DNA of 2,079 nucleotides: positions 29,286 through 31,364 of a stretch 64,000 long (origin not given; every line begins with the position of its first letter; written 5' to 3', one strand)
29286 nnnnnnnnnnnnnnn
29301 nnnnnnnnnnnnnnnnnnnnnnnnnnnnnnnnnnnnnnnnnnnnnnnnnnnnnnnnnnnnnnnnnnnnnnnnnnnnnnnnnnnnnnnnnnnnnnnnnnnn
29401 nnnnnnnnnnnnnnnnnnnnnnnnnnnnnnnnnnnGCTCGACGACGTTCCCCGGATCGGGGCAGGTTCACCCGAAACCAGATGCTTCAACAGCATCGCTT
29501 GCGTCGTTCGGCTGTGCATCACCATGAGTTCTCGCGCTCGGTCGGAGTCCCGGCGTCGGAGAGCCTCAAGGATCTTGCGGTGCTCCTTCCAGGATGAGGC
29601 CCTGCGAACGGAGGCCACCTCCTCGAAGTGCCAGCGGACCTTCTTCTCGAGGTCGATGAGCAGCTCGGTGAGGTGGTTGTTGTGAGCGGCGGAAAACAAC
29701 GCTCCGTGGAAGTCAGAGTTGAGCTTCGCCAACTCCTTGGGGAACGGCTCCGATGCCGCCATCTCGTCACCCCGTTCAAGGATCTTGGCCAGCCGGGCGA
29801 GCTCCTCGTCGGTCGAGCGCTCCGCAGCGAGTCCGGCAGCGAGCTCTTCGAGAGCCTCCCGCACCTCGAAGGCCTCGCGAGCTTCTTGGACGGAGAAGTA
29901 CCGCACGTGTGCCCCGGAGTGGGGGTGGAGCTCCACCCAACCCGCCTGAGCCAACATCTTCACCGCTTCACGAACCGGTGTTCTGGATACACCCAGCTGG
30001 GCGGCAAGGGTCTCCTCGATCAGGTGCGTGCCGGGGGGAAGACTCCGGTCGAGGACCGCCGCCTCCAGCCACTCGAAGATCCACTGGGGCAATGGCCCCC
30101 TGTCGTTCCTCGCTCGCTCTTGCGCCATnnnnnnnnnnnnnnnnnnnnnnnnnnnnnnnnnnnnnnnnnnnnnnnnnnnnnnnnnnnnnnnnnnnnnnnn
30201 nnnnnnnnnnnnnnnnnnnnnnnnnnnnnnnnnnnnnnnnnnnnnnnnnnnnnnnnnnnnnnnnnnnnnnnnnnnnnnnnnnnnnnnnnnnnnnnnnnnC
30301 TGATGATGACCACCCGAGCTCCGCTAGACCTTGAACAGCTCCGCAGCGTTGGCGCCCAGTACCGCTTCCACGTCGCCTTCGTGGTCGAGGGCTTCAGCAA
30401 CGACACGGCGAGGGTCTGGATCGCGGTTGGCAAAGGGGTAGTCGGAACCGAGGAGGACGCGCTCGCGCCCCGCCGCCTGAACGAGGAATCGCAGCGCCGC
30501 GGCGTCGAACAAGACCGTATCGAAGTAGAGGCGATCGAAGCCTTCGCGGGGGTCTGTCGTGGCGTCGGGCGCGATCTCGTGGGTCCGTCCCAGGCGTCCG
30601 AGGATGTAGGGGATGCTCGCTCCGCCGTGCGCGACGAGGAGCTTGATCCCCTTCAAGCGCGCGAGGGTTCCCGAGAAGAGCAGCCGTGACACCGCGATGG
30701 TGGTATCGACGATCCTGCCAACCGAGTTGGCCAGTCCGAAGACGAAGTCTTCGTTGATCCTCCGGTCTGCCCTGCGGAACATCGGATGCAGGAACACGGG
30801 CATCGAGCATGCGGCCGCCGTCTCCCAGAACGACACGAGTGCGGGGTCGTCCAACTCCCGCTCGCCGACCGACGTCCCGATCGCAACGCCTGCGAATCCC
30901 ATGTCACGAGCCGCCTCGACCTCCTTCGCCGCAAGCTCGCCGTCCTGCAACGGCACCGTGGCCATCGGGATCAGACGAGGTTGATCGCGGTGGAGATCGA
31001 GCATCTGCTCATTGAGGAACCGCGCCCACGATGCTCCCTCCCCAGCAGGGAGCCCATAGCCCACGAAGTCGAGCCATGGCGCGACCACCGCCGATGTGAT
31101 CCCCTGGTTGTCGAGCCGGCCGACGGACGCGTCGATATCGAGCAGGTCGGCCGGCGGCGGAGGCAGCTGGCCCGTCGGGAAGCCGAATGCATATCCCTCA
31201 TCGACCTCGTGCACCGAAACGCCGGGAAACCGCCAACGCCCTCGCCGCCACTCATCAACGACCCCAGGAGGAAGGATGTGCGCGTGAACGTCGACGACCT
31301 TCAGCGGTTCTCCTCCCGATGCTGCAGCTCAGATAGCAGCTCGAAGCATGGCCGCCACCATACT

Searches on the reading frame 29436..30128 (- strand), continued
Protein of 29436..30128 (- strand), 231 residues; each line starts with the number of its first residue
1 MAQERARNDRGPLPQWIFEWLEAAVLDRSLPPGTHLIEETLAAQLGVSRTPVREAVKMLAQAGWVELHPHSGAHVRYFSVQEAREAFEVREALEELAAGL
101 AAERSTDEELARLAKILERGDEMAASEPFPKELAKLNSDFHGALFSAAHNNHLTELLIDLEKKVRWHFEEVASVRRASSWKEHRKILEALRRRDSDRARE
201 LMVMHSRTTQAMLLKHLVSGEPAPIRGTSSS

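Call 50: search_solved_structures(query=P0001, max_evalue=1e-11, show_alignments=5)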
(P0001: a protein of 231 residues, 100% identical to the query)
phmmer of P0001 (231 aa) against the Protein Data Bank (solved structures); distinct sequences matched with E-value up to 1e-11: 7.
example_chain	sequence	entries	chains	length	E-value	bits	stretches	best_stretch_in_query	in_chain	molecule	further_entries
7xp0_A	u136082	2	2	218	2.4e-21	80.1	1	13-215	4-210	Probable transcriptional regulator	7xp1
3c7j_A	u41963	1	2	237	1.6e-15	61.1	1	17-205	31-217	Transcriptional regulator, GntR family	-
7u5q_A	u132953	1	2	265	4.5e-15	59.6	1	15-206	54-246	Transcriptional regulator, GntR family protein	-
6z74_A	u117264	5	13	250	1.1e-12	51.8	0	22-218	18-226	Transcriptional regulator, GntR family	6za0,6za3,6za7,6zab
6az6_A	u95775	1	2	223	2.8e-12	50.5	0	14-214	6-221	GntR family transcriptional regulator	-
3ihu_A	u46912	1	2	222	4.6e-12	49.8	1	29-214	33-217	Transcriptional regulator, GntR family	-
4p9f_A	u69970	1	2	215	5.9e-12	49.5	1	29-203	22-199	HTH-type transcriptional regulator mcbR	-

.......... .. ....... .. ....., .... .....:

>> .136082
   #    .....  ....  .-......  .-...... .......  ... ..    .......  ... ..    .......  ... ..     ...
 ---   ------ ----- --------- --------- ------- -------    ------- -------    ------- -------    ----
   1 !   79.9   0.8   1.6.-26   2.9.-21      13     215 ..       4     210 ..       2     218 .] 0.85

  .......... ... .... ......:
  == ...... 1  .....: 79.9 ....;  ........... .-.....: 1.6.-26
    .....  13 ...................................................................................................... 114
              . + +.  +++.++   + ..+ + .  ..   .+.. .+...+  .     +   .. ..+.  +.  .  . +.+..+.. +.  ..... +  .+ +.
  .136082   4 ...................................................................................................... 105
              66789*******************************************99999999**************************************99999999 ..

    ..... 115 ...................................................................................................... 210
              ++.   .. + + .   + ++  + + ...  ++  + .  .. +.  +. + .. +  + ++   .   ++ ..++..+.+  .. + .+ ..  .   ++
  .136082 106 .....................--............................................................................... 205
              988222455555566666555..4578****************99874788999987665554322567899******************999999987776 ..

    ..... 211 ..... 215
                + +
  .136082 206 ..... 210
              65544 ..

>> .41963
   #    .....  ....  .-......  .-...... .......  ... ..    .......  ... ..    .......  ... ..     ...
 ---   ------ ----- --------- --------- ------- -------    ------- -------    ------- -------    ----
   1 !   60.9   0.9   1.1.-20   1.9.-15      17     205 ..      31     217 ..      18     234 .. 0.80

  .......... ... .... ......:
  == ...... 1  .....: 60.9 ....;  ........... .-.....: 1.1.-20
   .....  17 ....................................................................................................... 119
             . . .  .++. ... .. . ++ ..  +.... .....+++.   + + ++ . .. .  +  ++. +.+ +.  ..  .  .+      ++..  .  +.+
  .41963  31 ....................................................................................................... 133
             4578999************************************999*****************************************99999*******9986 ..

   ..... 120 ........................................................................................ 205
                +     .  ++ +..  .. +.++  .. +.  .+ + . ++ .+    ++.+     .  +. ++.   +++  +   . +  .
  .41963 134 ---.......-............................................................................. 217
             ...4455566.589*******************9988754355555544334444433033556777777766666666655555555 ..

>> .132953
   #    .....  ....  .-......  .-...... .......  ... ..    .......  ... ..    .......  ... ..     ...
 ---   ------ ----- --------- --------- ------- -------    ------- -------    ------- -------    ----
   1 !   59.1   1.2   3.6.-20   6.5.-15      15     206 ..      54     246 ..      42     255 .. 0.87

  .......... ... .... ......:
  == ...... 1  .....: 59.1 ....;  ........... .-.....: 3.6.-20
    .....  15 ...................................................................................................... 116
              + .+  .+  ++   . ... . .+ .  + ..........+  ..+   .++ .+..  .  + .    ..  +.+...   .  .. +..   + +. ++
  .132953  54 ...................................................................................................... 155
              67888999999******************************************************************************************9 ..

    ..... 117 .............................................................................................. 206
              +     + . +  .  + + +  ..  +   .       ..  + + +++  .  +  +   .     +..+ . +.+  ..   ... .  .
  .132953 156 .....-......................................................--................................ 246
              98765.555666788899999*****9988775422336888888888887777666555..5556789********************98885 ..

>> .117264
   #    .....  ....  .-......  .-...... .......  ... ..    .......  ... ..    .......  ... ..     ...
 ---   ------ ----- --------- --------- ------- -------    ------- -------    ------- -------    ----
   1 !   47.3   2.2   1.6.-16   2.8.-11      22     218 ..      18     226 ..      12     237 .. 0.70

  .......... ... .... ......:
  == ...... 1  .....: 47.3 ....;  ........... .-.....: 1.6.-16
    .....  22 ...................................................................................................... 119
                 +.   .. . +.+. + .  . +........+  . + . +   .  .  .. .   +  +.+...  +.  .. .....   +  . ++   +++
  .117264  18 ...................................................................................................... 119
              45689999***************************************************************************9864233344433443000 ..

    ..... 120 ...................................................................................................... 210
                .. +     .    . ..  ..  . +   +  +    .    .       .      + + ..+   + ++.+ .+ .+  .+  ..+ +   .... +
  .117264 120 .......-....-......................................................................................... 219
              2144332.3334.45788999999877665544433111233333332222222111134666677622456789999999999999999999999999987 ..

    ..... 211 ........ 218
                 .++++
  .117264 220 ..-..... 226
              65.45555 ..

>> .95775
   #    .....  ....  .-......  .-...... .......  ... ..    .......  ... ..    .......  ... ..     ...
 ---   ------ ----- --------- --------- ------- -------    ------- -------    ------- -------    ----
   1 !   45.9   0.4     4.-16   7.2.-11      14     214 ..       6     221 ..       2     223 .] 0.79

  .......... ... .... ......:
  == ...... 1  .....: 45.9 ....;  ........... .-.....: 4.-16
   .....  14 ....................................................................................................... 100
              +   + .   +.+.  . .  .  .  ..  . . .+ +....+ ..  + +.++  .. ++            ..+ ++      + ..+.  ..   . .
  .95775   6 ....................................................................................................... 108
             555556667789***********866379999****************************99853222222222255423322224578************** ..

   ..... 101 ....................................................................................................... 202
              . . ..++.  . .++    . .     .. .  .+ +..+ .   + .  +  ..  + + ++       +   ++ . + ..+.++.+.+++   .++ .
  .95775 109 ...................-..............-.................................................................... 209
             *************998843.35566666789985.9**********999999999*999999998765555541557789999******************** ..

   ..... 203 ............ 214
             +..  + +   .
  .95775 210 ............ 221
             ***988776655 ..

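Call 55: find_encoding_contigs(protein=P0027, flank=10000, max_places=1)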
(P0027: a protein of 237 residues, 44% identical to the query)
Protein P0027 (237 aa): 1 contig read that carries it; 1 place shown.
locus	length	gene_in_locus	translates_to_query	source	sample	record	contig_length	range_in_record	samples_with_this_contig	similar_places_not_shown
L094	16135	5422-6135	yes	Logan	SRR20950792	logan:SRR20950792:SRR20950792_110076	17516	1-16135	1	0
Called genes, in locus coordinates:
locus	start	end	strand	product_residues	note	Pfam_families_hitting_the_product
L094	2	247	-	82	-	?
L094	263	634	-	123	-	-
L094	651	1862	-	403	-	PF01546:Peptidase_M20, PF07687:M20_dimer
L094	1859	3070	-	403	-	PF01266:DAO (faint), PF01494:FAD_binding_3, PF13450:NAD_binding_8 (faint)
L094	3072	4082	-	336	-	PF24827:AstE_AspA_cat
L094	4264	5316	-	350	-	PF02423:OCD_Mu_crystall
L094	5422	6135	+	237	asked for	PF00392:GntR, PF07729:FCD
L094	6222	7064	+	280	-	PF00561:Abhydrolase_1, PF12697:Abhydrolase_6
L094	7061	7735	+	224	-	PF00857:Isochorismatase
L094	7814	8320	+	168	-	PF00925:GTP_cyclohydro2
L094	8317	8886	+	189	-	PF03358:FMN_red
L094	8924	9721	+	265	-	PF00561:Abhydrolase_1, PF12697:Abhydrolase_6, PF12146:Hydrolase_4 (faint), PF00561:Abhydrolase_1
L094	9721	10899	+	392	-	PF00296:Bac_luciferase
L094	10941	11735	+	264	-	PF25213:HVO_A0261_N (weak), PF08100:Dimerisation (weak), PF09339:HTH_IclR, PF01614:IclR_C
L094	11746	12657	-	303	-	PF00892:EamA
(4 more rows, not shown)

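Call 56: find_encoding_contigs(protein=P0019, flank=10000, max_places=1)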
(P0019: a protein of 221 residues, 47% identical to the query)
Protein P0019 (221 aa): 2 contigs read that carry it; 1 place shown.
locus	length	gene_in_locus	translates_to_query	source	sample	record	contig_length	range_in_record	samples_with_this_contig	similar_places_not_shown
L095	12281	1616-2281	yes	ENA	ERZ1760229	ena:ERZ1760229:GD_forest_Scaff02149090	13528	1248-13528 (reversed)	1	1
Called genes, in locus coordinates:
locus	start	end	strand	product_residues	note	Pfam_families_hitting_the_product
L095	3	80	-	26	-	?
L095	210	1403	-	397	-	PF13458:Peripla_BP_6, PF01094:ANF_receptor, PF13433:Peripla_BP_5 (weak)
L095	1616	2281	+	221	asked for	PF00392:GntR, PF07729:FCD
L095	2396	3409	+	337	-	PF02733:Dak1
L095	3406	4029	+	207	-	PF02734:Dak2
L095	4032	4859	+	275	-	PF00378:ECH_1, PF16113:ECH_2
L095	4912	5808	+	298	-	PF00378:ECH_1, PF16113:ECH_2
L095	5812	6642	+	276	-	PF00378:ECH_1, PF16113:ECH_2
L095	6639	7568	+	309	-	PF04199:Cyclase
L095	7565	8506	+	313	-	PF00296:Bac_luciferase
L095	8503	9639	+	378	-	PF04909:Amidohydro_2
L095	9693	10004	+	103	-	PF00355:Rieske, PF13806:Rieske_2 (weak)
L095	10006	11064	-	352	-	PF02126:PTE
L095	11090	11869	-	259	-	PF00378:ECH_1, PF16113:ECH_2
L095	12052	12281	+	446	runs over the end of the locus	PF13473:Cupredoxin_1 (weak), PF01547:SBP_bac_1, PF13416:SBP_bac_8, PF13531:SBP_bac_11, PF13343:SBP_bac_6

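Call 57: find_encoding_contigs(protein=P0008, flank=10000, max_places=1)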
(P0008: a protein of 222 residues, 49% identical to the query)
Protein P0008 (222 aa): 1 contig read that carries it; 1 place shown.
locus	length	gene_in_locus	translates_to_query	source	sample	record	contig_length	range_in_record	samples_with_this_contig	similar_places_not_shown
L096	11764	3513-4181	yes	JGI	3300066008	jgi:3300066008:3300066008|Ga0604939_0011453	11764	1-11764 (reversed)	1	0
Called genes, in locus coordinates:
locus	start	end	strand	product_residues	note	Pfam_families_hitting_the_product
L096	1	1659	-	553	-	?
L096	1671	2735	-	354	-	PF00795:CN_hydrolase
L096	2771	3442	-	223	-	PF00156:Pribosyltran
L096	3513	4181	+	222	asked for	PF00392:GntR, PF07729:FCD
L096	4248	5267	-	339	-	PF09084:NMT1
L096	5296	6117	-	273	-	PF00528:BPD_transp_1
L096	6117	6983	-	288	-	PF00005:ABC_tran, PF13304:AAA_21 (faint)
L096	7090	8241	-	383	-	PF00266:Aminotran_5, PF01212:Beta_elim_lyase (weak)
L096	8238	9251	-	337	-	PF02423:OCD_Mu_crystall, PF01488:Shikimate_DH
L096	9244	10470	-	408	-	PF01321:Creatinase_N, PF00557:Peptidase_M24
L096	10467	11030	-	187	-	PF02775:TPP_enzyme_C (weak)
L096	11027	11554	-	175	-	PF02776:TPP_enzyme_N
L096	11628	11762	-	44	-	?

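Call 58: find_encoding_contigs(protein=P0026, flank=10000, max_places=1)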
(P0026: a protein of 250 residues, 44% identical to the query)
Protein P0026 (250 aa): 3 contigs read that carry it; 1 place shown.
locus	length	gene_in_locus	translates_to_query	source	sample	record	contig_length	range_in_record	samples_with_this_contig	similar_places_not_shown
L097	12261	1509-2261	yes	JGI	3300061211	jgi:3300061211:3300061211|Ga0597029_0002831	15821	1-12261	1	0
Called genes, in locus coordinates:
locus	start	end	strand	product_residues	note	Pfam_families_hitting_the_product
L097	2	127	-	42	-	?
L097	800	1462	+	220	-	PF03737:RraA-like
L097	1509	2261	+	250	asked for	PF00392:GntR, PF07729:FCD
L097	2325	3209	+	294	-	PF00005:ABC_tran, PF13304:AAA_21 (faint)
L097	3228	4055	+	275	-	PF00528:BPD_transp_1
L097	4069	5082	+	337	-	PF12974:Phosphonate-bd (weak), PF13379:NMT1_2 (weak), PF09084:NMT1, PF16868:NMT1_3 (weak)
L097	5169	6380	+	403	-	PF01321:Creatinase_N, PF00557:Peptidase_M24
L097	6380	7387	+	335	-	PF02423:OCD_Mu_crystall, PF01488:Shikimate_DH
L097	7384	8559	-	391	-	PF01546:Peptidase_M20 (weak), PF07687:M20_dimer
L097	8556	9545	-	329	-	PF00296:Bac_luciferase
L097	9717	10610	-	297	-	PF16924:DpaA_N, PF02826:2-Hacid_dh_C (weak)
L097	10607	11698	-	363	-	PF01210:NAD_Gly3P_dh_N, PF02558:ApbA, PF03446:NAD_binding_2 (weak), PF02317:Octopine_DH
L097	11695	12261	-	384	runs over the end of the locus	PF02746:MR_MLE_N, PF13378:MR_MLE_C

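Call 67: search_dna_similar(query=P0001, collection=plasmids, mode=protein, max_evalue=1e-20, max_rows=25)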
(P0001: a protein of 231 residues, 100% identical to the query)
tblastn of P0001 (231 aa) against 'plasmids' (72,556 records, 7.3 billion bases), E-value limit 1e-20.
Records with a match: 3; places in all: 3; records where one place covers at least 80% of the query: 3.
Best place of each record, by identity: <60% 3.
By first word of the organism name: Streptomyces 2; Nonomuraea 1.
By predicted mobility (MOB-suite, as given by PLSDB): non-mobilizable 2; mobilizable 1.
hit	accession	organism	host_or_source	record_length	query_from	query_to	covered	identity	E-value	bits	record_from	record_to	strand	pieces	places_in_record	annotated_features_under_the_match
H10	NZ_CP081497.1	Streptomyces sp. BHT-5-2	whole organism,plant soil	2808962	11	231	96%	37.1%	7e-24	106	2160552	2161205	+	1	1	none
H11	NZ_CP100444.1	Streptomyces rimosus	pure culture,OTC cluster deletion ...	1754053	11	212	87%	37.1%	7e-24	106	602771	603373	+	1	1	record has no annotation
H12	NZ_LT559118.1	Nonomuraea gerenzanensis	-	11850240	17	216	87%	36.5%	1e-23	105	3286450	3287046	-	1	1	none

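Call 89: predict_structure(alignment_id=A1)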
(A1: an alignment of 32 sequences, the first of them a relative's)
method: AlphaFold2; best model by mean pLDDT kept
length: 231 residues; sequences in the alignment: 32
mean_pLDDT: 91.6   pTM: 0.84
mean pLDDT of the five models: 91.6, 90.9, 90.4, 90.2, 89.9
residues with pLDDT >= 90: 197; 70-90: 14; 50-70: 12; < 50: 8
segments of 3 or more residues with pLDDT < 50: 1-4, 228-231
pLDDT, mean of each block of 10 residues (from residue 1): 54 92 94 96 96 97 95 94 95 98 99 98 90 95 98 94 92 94 99 99 98 91 56 44
secondary structure, 60 per line:
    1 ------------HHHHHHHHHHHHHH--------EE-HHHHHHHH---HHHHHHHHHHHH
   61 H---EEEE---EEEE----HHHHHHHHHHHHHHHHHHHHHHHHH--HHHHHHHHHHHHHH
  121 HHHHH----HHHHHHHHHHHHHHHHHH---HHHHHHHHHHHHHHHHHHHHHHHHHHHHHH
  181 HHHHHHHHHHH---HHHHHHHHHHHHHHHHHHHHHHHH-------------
elements in order: H13-26 H38-45 H49-61 E65-68 E72-75 H80-104 H107-125 H130-147 H151-191 H195-218

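Call 92: fold_search(model_id=the predicted structure, library=pdb)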
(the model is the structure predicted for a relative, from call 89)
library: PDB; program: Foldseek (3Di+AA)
matches with E <= 10: 1073; with E <= 0.001: 71
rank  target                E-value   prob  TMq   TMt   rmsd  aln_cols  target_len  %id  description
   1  7xp1                  1.1e-11  1.00  0.74  0.86   2.7       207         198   29  Crystal structure of PmiR from Pseudomonas aeruginosa (released 2023-04-12)
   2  7u5q_B                4.0e-11  1.00  0.84  0.90   2.1       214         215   28  Crystal structure of transcriptional regulator, GntR family, from Brucella melitensis (released 2022-03-09)
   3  6za3_B                9.5e-11  1.00  0.62  0.60   5.9       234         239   24  Structure of the transcriptional repressor Atu1419 (VanR) from agrobacterium fabrum in complex a palindromic DNA (C222 (released 2020-12-02)
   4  6z74_B                1.5e-10  1.00  0.60  0.58   6.6       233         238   25  Structure of the transcriptional repressor Atu1419 (VanR) in complex with a fortuitous citrate from agrobacterium fabr (released 2020-12-02)
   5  7u5q_A                1.8e-10  1.00  0.85  0.90   2.1       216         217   28  Crystal structure of transcriptional regulator, GntR family, from Brucella melitensis (released 2022-03-09)
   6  7xp0                  1.8e-10  1.00  0.75  0.85   2.7       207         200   29  Crystal structure of PmiR from Pseudomonas aeruginosa (released 2023-04-12)
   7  6za0_B                2.4e-10  1.00  0.59  0.58   6.9       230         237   24  Structure of the transcriptional repressor Atu1419 (VanR) in complex with a fortuitous citrate from agrobacterium fabr (released 2020-12-02)
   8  6za7_A                2.7e-10  1.00  0.64  0.62   5.5       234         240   26  Structure of the apo transcriptional repressor Atu1419 (VanR) from agrobacterium fabrum (released 2020-12-02)
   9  6za3_A                3.3e-10  1.00  0.65  0.63   5.0       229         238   26  Structure of the transcriptional repressor Atu1419 (VanR) from agrobacterium fabrum in complex a palindromic DNA (C222 (released 2020-12-02)
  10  6z74_A                3.4e-10  1.00  0.65  0.64   5.0       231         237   26  Structure of the transcriptional repressor Atu1419 (VanR) in complex with a fortuitous citrate from agrobacterium fabr (released 2020-12-02)
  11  6za7_D                4.0e-10  1.00  0.63  0.61   5.6       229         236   26  Structure of the apo transcriptional repressor Atu1419 (VanR) from agrobacterium fabrum (released 2020-12-02)
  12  6z74_C                4.0e-10  1.00  0.59  0.59   6.5       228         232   25  Structure of the transcriptional repressor Atu1419 (VanR) in complex with a fortuitous citrate from agrobacterium fabr (released 2020-12-02)
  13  6z74_D                4.6e-10  1.00  0.58  0.57   6.7       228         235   25  Structure of the transcriptional repressor Atu1419 (VanR) in complex with a fortuitous citrate from agrobacterium fabr (released 2020-12-02)
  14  6za7_C                7.7e-10  1.00  0.62  0.60   5.6       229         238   27  Structure of the apo transcriptional repressor Atu1419 (VanR) from agrobacterium fabrum (released 2020-12-02)
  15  9isw                  8.9e-10  1.00  0.78  0.85   2.4       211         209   25  Crystal structure of AlkR (VanR), a GntR family transcriptional regulator (released 2025-07-23)
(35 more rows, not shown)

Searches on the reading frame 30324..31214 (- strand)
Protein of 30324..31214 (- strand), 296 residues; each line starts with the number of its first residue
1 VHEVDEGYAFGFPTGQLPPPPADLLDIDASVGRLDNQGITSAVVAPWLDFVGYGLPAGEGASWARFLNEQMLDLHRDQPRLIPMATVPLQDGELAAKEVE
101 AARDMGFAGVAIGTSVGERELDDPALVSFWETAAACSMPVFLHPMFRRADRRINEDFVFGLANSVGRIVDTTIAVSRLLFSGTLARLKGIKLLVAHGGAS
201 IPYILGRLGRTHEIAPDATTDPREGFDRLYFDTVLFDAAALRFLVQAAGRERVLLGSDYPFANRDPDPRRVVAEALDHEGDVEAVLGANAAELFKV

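Call 9: search_protein_families(library=pfam, proteins=[window:30324-31214:-])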
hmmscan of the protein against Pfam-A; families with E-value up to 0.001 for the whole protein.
window:30324-31214:- (296 aa): 1 family
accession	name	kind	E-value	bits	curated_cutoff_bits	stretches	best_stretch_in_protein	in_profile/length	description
PF04909.20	Amidohydro_2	-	8.4e-30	104.9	26.4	1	68-295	67-288/289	Amidohydrolase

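Call 60: search_protein_families(library=ncbifam, proteins=[window:30324-31214:-], max_evalue=1e-10)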
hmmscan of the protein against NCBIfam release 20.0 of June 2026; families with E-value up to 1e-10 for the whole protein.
window:30324-31214:- (296 aa): 0 families
